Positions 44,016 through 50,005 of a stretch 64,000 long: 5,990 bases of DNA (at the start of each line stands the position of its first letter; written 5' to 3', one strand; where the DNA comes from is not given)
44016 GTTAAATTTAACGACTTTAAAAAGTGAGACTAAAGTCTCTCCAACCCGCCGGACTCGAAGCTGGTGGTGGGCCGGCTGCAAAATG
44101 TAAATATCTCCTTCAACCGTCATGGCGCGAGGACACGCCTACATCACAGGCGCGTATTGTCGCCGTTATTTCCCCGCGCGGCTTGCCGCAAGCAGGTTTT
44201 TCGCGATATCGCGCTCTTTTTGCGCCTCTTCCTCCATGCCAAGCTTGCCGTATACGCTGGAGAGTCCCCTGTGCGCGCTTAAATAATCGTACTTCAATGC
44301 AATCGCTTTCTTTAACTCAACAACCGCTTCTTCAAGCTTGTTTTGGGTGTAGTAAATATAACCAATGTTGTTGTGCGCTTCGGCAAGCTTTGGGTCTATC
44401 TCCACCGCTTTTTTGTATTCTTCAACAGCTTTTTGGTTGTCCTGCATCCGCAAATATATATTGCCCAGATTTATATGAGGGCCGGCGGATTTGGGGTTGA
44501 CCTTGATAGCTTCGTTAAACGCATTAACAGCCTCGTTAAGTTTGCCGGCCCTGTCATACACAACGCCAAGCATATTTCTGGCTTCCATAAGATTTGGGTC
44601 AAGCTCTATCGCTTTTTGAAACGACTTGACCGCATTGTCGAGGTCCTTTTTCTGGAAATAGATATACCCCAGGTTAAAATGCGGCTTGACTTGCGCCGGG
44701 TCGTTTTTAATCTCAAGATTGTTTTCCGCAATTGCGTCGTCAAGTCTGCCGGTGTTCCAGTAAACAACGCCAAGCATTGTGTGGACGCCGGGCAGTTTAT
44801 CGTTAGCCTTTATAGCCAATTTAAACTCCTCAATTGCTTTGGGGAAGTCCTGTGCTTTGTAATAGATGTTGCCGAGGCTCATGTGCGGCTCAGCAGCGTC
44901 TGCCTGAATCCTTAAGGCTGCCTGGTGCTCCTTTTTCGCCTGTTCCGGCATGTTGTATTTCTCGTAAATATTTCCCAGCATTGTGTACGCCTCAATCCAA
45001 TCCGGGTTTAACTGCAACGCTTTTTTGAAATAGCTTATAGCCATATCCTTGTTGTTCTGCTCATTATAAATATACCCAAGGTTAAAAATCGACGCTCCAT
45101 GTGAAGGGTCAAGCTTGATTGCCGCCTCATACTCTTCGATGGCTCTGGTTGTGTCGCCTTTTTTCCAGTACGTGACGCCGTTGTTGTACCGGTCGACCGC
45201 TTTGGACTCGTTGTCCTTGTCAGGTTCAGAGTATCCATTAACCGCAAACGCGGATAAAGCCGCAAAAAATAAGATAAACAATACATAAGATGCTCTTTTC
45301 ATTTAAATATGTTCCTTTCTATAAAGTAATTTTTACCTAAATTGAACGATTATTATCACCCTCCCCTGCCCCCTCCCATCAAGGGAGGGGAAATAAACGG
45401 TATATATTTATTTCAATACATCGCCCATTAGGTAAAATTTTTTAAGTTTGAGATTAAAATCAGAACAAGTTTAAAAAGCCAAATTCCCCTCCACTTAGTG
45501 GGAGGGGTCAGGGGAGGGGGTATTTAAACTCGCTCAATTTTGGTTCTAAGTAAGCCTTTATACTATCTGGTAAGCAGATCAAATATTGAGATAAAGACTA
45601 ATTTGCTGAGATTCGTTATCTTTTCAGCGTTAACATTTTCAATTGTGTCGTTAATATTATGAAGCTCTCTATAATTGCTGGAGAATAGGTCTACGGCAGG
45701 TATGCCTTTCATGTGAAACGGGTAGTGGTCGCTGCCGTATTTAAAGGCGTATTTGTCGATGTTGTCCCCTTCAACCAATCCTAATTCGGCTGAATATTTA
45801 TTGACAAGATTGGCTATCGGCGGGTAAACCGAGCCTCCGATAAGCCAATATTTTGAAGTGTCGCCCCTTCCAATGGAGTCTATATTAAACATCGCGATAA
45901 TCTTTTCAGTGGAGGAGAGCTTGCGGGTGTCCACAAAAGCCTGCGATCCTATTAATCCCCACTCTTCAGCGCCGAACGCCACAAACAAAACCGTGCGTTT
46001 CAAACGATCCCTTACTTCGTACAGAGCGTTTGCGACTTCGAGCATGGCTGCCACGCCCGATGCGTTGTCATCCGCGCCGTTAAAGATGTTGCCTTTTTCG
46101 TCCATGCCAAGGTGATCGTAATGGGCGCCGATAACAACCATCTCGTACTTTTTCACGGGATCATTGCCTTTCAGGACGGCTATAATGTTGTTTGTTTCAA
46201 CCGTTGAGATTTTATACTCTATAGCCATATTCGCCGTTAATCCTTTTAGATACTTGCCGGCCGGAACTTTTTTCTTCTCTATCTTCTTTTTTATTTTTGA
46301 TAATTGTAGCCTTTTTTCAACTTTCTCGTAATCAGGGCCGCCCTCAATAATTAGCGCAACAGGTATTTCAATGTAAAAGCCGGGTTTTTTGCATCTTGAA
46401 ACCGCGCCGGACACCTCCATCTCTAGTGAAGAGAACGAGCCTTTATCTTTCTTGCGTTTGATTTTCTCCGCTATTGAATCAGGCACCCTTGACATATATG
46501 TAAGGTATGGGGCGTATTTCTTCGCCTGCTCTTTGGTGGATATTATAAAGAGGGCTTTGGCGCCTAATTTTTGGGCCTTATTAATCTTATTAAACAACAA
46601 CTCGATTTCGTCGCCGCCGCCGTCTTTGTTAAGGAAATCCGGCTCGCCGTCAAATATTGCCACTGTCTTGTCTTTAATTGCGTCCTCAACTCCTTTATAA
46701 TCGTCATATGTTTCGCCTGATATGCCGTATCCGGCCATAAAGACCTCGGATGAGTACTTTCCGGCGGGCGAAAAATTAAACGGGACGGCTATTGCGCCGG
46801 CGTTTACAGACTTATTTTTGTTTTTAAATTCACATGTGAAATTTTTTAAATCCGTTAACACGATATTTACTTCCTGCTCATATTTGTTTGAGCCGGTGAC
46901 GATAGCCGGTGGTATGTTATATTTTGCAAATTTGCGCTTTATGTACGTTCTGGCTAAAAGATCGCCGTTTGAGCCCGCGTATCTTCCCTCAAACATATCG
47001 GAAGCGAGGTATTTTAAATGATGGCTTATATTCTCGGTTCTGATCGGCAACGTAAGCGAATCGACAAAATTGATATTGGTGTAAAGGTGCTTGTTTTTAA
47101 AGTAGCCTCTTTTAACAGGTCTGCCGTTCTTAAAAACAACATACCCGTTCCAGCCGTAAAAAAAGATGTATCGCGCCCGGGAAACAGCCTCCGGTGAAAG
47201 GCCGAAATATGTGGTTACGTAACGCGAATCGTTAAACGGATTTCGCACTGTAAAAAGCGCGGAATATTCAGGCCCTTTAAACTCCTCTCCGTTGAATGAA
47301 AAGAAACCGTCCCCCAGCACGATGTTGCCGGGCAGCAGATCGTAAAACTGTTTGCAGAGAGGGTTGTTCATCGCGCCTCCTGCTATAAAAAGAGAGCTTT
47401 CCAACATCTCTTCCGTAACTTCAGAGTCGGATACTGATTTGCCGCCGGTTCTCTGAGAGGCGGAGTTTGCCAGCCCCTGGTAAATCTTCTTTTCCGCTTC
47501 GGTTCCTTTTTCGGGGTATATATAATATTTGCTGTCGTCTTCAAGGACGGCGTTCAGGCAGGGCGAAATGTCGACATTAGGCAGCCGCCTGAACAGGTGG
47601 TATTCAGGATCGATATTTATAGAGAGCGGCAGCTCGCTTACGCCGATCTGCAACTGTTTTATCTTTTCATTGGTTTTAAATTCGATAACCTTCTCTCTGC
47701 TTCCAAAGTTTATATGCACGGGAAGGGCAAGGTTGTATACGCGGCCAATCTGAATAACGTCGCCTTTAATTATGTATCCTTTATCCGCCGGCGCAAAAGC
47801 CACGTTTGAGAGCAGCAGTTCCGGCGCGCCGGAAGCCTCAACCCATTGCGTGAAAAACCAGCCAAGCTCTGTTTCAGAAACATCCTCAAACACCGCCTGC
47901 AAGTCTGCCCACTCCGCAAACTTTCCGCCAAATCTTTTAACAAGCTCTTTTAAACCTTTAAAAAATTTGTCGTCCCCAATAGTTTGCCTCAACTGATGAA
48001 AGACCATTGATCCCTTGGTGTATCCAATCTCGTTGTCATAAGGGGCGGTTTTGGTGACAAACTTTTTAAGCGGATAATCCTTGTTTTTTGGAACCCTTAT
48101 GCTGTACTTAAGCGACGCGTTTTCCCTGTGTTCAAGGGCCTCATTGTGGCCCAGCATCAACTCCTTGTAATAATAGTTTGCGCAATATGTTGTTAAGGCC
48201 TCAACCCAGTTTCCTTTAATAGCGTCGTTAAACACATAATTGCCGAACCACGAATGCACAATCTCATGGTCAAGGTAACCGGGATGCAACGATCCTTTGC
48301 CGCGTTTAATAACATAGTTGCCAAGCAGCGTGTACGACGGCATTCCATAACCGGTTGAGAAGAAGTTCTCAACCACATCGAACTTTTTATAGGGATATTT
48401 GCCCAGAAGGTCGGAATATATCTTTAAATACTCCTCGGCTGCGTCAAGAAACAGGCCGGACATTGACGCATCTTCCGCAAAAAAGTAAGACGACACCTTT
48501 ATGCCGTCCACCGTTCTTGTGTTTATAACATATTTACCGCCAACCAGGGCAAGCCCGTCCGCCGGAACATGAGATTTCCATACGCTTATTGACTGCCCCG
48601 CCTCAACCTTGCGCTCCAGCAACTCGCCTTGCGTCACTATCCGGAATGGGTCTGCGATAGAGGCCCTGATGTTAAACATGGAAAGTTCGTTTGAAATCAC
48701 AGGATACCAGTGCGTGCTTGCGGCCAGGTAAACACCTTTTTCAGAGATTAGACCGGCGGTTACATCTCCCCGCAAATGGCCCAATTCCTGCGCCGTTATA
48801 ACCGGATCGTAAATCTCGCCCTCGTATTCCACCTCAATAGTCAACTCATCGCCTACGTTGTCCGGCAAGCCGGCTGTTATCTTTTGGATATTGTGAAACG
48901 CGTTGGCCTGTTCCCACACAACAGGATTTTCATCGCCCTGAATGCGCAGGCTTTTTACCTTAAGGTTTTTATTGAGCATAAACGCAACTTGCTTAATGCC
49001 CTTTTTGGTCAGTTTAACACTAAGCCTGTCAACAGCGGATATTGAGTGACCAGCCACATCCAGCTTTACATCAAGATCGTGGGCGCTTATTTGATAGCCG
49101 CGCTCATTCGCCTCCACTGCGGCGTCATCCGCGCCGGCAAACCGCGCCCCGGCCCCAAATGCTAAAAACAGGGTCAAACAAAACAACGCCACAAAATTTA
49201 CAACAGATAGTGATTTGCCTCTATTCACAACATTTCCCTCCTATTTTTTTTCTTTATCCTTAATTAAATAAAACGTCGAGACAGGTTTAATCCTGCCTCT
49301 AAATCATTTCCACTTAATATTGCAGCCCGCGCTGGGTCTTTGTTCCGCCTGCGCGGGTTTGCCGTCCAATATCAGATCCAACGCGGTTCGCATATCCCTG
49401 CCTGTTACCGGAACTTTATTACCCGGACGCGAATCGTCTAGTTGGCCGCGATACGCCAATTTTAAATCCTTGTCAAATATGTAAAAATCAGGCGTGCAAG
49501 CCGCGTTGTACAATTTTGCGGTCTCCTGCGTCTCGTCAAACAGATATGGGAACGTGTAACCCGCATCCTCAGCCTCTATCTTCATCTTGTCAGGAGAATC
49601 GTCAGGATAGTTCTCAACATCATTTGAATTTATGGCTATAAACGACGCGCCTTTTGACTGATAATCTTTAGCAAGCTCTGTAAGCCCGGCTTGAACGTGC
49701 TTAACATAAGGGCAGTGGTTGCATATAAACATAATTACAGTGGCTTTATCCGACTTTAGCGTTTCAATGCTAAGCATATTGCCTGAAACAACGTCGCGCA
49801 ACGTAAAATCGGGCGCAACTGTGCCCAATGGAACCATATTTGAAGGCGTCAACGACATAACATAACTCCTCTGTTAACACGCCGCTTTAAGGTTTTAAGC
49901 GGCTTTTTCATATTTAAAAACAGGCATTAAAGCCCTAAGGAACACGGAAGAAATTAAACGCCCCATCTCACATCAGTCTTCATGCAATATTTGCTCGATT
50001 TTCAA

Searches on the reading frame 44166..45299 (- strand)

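Call 9: search_protein_families(library=pfam, proteins=[window:44166-45299:-], max_evalue=0.01)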
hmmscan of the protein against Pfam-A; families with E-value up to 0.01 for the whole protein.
window:44166-45299:- (377 aa): 39 families (the best 25 are shown)
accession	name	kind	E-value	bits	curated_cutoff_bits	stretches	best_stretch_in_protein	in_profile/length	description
PF00515.34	TPR_1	-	1.7e-63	208.5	27.8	7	206-236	3-33/34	Tetratricopeptide repeat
PF07719.23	TPR_2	-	1e-61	200.4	27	7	206-236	3-33/34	Tetratricopeptide repeat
PF13414.12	TPR_11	-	2.8e-61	203.4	26.8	8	279-319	1-41/42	TPR repeat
PF13181.12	TPR_8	-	2.4e-60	196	25.7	6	207-236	4-33/34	Tetratricopeptide repeat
PF13431.12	TPR_17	-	1.8e-40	134.3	24.4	5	227-258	2-33/34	Tetratricopeptide repeat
PF13432.12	TPR_16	-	1.9e-39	134.1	32.7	6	39-100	2-63/65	Tetratricopeptide repeat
PF13424.12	TPR_12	-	2.6e-37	127.3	30.1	4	209-267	8-74/77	Tetratricopeptide repeat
PF14559.12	TPR_19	-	2e-32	111.7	25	6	251-309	4-62/68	Tetratricopeptide repeat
PF13428.12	TPR_14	-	1.7e-29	99.7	23.5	1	74-110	7-43/44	Tetratricopeptide repeat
PF13176.12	TPR_7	-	1.7e-25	87.3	27.9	0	71-100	2-31/36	Tetratricopeptide repeat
PF13174.12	TPR_6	-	3.6e-24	84.1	26.3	2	208-236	4-32/33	Tetratricopeptide repeat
PF13374.12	TPR_10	-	3.4e-20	71.8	27.5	0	310-335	6-31/42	Tetratricopeptide repeat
PF13371.12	TPR_9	-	4.6e-17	62.2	35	1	210-271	1-62/73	Tetratricopeptide repeat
PF23914.1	TPR_CcmH_CycH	-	2.3e-16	60.5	42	2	243-330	55-145/158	Cytochrome c-type biogenesis protein H TPR domain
PF12895.13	ANAPC3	-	4.2e-13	49.8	27.2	0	210-263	29-81/82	Anaphase-promoting complex, cyclosome, subunit 3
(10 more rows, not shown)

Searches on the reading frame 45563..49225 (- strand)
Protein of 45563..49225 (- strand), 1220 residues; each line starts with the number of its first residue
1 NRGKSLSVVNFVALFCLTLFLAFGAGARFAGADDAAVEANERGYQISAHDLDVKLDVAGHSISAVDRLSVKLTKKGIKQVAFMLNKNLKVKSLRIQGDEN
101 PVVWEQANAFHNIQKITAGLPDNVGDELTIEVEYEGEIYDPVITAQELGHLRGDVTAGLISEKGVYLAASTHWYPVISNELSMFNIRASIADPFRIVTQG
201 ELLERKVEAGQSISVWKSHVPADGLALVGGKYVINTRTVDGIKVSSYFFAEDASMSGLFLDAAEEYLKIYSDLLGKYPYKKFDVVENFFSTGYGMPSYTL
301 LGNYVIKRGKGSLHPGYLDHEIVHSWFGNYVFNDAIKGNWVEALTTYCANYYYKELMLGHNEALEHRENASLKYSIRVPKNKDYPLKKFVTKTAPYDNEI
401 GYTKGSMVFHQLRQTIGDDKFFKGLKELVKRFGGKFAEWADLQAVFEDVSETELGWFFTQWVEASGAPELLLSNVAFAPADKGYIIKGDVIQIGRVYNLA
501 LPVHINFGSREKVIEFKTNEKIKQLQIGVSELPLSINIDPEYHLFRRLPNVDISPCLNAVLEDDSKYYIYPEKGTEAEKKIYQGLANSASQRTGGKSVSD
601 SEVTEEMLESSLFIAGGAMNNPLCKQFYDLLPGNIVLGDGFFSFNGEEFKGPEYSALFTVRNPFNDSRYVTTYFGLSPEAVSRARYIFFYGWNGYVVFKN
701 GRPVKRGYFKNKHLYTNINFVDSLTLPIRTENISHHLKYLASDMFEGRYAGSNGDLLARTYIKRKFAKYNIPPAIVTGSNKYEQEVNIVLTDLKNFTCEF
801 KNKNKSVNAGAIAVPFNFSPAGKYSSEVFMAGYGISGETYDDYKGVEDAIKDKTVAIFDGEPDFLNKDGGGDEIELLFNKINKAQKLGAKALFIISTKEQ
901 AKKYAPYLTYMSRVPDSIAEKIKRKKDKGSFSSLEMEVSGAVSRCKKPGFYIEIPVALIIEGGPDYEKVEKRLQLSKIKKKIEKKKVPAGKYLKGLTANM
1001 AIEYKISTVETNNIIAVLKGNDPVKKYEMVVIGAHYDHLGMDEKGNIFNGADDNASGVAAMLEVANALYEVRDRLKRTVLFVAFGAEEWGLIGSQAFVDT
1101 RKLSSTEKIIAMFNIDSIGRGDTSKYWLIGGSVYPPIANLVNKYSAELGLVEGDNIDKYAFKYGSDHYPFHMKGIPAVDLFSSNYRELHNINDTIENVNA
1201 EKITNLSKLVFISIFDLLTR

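Call 9: search_protein_families(library=pfam, proteins=[window:45563-49225:-], max_evalue=0.01)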
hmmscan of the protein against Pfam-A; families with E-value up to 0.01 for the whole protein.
window:45563-49225:- (1220 aa): 5 families
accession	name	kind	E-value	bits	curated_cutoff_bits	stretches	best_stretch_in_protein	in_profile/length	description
PF04389.22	Peptidase_M28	-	4.2e-42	144.5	21.3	1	1013-1210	1-189/193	Peptidase family M28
PF01433.26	Peptidase_M1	-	7.3e-14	52.3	27.7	1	319-461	72-218/218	Peptidase family M1 domain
PF05450.20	Nicastrin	-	2.9e-08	34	25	1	1030-1128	3-108/218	Nicastrin large lobe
PF01546.33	Peptidase_M20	-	3.9e-08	33.9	24.6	1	1049-1190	31-145/206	Peptidase family M20/M25/M40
PF02553.20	CbiN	-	0.0014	19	25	0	8-39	5-34/67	Cobalt transport protein component CbiN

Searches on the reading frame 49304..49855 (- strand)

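Call 81: search_protein_families(library=pfam, proteins=[window:49304-49855:-], max_evalue=0.0001)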
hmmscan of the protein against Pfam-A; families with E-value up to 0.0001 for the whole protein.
window:49304-49855:- (183 aa): 4 families
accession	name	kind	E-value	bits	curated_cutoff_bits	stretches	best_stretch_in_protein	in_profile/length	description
PF00578.27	AhpC-TSA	-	2.5e-19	69.9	26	1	11-135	2-123/124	AhpC/TSA family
PF08534.16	Redoxin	-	3.7e-15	56.4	26.6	1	11-144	3-139/148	Redoxin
PF13905.12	Thioredoxin_8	-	5.8e-06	27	27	1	37-130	2-91/94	Thioredoxin-like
PF13098.12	Thioredoxin_2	-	5.5e-05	23.9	27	1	35-140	4-96/104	Thioredoxin-like domain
